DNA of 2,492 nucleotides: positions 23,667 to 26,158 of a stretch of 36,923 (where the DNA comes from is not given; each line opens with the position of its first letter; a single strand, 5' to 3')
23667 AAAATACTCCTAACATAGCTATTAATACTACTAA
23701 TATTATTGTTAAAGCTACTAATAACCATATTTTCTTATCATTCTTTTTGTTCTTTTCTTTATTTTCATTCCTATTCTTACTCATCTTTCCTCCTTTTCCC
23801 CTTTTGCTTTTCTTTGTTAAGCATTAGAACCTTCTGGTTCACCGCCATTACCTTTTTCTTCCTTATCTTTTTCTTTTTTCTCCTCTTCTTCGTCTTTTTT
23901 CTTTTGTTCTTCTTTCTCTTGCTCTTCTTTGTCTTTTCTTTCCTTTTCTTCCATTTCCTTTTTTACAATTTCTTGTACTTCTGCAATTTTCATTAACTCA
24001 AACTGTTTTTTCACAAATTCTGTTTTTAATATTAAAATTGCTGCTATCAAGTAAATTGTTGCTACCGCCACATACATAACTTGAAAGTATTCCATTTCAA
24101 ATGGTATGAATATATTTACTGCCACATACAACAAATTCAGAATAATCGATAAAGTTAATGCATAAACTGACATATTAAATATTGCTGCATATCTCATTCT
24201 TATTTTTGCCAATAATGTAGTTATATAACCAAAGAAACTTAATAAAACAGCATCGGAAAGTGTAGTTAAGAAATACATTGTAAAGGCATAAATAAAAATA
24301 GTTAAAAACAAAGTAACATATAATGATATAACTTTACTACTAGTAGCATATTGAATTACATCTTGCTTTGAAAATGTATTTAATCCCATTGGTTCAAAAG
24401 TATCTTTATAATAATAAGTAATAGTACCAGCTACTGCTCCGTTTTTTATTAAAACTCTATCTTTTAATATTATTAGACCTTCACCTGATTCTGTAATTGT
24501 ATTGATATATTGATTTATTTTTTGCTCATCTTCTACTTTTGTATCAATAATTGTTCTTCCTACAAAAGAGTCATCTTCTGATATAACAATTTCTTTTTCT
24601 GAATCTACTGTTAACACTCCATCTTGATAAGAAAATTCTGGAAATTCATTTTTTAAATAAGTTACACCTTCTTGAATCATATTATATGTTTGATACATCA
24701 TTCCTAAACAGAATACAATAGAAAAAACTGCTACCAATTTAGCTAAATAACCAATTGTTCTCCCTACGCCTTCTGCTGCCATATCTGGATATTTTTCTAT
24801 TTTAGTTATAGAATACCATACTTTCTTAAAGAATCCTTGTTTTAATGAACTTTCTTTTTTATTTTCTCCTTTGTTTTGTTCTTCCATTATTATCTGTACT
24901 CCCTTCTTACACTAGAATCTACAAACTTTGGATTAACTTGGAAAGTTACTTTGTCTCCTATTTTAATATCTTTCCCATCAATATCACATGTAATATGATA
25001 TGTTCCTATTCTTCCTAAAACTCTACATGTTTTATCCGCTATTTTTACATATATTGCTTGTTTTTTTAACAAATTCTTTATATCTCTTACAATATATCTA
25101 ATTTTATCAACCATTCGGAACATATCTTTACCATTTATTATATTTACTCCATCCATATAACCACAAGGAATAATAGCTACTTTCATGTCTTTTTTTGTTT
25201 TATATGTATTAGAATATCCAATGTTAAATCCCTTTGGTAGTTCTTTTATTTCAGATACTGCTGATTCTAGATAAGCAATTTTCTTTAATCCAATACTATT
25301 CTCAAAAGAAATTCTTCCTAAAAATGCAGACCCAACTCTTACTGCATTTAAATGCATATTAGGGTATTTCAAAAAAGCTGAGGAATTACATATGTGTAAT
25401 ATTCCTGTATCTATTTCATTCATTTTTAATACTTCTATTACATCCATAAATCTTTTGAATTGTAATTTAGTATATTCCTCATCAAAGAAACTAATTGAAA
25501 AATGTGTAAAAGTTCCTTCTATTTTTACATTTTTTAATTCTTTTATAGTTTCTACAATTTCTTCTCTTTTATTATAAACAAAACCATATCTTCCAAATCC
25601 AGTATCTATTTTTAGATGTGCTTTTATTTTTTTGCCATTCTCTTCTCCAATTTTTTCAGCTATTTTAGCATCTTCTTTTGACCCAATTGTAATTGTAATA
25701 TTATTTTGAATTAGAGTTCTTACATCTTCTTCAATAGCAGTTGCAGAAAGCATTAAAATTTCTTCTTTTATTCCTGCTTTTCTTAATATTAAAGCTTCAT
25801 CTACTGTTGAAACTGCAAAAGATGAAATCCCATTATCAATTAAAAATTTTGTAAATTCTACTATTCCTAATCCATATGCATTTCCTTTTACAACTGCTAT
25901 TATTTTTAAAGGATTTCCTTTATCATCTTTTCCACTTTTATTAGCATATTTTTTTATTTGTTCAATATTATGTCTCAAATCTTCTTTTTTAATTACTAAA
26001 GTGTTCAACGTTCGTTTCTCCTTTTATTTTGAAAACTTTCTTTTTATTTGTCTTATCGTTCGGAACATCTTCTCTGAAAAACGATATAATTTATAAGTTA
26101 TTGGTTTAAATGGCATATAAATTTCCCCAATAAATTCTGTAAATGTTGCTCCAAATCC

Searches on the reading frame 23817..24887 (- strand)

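Call 15: search_protein_families(library=pfam, proteins=[window:23817-24887:-], max_evalue=0.00001)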
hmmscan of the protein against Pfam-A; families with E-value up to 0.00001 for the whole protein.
window:23817-24887:- (356 aa): 1 family
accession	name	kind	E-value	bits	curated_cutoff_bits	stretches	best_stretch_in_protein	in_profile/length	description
PF06691.16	DUF1189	-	2.5e-36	125.9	28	1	20-284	1-244/244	Protein of unknown function (DUF1189)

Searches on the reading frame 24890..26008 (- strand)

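Call 15: search_protein_families(library=pfam, proteins=[window:24890-26008:-], max_evalue=0.00001)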
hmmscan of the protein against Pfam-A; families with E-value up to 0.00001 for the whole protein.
window:24890-26008:- (372 aa): 2 families
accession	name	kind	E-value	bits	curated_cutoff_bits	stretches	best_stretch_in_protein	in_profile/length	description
PF01168.26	Ala_racemase_N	-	6.6e-57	193.2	24.1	1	7-231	2-217/220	Alanine racemase, N-terminal domain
PF00842.27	Ala_racemase_C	-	5.7e-16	58.7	25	1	246-356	3-91/127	Alanine racemase, C-terminal domain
